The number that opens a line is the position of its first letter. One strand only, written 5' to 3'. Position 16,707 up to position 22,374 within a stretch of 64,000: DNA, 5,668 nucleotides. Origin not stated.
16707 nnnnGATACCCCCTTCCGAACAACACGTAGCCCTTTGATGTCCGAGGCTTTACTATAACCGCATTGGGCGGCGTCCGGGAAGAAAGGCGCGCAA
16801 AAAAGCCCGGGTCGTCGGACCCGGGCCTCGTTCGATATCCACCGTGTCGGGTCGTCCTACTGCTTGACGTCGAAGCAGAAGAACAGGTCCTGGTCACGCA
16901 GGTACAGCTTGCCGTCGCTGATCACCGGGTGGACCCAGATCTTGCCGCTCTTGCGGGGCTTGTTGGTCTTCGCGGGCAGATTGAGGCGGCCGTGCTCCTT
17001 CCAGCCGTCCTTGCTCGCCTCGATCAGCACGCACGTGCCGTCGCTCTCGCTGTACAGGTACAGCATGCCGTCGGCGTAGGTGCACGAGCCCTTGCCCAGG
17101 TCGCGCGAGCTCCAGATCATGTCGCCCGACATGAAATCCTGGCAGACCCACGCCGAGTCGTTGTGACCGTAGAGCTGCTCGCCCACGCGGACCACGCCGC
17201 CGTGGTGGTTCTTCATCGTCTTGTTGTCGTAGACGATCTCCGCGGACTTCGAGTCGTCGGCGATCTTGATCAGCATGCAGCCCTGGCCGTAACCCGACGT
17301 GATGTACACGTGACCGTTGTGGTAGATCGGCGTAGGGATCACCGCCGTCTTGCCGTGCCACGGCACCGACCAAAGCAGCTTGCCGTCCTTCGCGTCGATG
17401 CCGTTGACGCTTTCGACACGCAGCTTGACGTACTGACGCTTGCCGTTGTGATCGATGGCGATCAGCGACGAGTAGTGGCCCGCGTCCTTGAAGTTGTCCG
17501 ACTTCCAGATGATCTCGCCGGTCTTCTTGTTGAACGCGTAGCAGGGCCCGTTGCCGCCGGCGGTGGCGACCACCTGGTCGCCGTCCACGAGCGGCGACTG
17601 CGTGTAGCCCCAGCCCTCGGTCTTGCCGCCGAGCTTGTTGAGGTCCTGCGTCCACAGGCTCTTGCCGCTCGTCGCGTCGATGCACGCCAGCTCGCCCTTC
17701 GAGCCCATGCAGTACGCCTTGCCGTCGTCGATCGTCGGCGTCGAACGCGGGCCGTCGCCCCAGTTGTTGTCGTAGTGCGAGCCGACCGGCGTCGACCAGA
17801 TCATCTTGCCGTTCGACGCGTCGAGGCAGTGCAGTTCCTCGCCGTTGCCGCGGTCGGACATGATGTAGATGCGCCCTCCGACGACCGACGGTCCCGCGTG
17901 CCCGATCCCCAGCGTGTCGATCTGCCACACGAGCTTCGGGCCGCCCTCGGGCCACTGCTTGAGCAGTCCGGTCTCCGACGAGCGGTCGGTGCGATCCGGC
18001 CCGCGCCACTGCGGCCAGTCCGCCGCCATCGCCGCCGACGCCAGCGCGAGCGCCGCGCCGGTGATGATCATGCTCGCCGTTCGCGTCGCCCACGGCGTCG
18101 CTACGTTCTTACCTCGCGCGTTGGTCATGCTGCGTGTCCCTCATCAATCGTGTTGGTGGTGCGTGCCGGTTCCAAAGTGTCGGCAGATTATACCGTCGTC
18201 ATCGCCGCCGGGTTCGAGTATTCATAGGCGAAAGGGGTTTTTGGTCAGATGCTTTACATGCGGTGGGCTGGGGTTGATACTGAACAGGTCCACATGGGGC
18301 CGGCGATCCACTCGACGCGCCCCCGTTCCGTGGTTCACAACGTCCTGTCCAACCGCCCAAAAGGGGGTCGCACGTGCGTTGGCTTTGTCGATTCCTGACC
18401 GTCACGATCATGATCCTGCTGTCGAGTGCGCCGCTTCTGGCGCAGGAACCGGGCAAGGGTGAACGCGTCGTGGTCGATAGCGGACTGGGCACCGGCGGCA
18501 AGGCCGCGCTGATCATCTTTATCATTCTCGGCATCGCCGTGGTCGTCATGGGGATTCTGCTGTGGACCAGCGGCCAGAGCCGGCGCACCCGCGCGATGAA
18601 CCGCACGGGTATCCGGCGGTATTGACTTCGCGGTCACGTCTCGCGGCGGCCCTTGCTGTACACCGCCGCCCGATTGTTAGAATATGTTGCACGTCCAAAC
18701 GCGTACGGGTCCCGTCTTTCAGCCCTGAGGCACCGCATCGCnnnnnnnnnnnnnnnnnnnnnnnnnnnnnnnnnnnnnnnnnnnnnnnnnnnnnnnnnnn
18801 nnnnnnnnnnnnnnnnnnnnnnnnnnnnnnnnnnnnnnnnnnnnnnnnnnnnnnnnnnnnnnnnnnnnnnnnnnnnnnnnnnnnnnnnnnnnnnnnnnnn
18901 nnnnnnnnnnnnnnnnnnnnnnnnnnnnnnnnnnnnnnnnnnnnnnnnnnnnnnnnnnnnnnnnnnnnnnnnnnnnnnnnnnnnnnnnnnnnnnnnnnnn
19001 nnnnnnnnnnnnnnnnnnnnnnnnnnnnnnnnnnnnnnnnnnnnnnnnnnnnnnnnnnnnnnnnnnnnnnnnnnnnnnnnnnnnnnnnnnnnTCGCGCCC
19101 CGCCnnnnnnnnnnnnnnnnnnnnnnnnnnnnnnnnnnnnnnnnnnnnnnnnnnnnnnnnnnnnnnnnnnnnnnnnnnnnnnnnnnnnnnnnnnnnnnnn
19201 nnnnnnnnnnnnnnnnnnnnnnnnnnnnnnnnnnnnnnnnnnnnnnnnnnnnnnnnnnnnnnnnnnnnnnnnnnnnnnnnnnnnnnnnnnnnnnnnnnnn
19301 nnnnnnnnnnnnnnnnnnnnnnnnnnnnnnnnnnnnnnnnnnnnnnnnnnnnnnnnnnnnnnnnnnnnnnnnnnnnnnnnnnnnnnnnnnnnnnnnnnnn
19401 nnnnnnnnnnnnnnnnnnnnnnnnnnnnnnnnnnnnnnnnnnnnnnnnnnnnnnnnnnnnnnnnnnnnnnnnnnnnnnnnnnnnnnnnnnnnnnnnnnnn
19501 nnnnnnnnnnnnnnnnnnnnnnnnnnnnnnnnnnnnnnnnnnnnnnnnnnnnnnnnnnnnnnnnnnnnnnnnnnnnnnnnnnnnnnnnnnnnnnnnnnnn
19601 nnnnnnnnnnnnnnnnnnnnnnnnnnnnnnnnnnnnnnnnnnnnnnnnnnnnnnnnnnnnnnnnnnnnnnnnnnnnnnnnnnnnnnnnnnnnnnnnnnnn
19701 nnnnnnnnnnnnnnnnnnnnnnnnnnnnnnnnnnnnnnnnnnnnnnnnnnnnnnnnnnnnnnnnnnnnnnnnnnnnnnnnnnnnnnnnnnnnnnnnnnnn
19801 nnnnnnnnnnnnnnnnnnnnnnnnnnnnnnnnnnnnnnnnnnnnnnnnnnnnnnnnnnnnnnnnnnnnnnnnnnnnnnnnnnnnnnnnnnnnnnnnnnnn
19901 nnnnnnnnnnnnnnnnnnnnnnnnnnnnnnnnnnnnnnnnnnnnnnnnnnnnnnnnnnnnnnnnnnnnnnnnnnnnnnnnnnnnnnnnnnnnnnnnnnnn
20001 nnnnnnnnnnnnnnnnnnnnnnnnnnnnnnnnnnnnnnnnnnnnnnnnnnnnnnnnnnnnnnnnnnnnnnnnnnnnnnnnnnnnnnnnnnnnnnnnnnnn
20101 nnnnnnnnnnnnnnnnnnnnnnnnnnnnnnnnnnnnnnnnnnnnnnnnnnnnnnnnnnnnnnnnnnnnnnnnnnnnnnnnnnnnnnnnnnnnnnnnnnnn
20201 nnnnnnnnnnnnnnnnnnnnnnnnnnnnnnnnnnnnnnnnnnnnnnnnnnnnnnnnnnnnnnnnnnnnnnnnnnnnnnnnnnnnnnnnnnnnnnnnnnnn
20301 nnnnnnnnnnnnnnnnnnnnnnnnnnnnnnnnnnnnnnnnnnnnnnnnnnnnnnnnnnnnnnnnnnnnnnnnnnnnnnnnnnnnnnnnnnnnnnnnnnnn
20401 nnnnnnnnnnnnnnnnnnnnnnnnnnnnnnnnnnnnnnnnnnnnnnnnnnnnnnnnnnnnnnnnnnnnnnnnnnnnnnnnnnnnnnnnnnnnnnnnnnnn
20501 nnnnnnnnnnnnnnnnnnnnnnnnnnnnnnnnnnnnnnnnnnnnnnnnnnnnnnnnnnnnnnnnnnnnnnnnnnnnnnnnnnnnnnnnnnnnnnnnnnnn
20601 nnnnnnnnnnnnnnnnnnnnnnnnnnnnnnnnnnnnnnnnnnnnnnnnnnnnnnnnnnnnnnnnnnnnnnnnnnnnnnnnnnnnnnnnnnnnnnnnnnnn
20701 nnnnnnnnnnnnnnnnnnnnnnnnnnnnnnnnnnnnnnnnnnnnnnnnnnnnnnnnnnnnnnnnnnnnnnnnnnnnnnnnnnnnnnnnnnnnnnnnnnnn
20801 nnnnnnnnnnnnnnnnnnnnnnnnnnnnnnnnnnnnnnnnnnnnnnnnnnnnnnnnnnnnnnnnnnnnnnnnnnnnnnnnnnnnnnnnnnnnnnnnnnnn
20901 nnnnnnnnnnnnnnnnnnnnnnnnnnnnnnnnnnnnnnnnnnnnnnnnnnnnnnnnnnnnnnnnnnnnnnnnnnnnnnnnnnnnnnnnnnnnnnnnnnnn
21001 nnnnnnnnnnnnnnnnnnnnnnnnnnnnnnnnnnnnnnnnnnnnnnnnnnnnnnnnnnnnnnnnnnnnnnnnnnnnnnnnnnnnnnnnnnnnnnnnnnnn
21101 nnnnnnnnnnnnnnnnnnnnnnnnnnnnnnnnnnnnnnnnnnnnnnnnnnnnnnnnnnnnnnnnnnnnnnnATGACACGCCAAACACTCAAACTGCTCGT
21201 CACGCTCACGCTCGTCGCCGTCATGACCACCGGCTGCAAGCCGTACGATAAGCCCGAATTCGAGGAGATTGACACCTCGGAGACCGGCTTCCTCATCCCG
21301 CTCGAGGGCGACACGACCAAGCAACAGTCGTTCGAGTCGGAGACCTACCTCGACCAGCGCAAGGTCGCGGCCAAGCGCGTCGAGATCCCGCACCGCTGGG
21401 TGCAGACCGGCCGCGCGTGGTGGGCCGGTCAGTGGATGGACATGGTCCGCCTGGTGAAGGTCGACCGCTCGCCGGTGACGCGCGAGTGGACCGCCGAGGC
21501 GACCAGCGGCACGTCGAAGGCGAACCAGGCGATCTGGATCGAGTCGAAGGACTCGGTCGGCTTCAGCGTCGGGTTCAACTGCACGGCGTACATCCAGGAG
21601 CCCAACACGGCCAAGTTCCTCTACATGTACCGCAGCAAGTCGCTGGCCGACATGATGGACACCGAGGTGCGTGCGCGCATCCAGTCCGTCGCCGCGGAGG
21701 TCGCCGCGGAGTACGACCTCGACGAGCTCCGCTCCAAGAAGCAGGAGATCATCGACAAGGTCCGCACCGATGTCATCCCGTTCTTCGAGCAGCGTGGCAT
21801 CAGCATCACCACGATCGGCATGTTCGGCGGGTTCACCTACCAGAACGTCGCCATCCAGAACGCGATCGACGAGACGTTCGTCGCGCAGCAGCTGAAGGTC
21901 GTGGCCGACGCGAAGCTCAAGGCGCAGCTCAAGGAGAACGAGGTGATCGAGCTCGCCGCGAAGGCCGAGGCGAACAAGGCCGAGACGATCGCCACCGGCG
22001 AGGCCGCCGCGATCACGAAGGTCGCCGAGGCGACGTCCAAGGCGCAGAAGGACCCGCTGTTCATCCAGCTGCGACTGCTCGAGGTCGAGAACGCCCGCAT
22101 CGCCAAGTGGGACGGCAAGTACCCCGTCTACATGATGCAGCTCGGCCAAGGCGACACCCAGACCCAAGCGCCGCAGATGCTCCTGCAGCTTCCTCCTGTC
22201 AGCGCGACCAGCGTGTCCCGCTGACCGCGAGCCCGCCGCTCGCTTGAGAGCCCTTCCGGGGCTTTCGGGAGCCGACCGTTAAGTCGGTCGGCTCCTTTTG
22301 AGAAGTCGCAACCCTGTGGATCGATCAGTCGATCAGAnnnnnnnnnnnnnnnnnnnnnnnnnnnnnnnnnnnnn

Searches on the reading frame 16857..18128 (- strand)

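Call 39: search_protein_families(library=pfam, proteins=[window:16857-18128:-], max_evalue=0.0001)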
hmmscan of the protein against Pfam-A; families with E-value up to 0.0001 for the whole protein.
window:16857-18128:- (423 aa): 3 families
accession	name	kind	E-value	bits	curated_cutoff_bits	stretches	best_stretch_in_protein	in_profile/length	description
PF13360.13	PQQ_2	-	1.4e-30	107.1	27.6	1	126-340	28-232/233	Outer membrane protein assembly factor BamB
PF13570.13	Beta-prop_ACSF4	-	5.5e-16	59.3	133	1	98-211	72-172/329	Beta-alanine-activating enzyme, beta-propeller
PF01011.28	PQQ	-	5.8e-07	29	26.7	0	128-164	50-86/595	Glucose/ethanol/alcohol dehydrogenase, beta-propeller domain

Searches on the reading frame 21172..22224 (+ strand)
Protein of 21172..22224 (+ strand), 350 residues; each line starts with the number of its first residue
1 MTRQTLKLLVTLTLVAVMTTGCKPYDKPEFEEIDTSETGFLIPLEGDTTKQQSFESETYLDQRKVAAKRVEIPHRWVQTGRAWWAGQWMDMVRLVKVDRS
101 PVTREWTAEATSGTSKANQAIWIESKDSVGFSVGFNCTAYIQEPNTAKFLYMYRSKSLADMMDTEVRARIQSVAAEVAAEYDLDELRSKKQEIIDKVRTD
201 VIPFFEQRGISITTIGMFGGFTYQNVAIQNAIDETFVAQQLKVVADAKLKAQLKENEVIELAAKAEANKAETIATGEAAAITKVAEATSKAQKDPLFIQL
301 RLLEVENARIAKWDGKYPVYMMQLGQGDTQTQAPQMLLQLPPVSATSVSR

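Call 39: search_protein_families(library=pfam, proteins=[window:21172-22224:+], max_evalue=0.0001)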
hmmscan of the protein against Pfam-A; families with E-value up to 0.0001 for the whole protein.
window:21172-22224:+ (350 aa): 1 family
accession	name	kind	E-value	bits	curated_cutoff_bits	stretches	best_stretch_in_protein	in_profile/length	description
PF01145.31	Band_7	-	9.2e-06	26.3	23.6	1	125-251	54-174/176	SPFH domain / Band 7 family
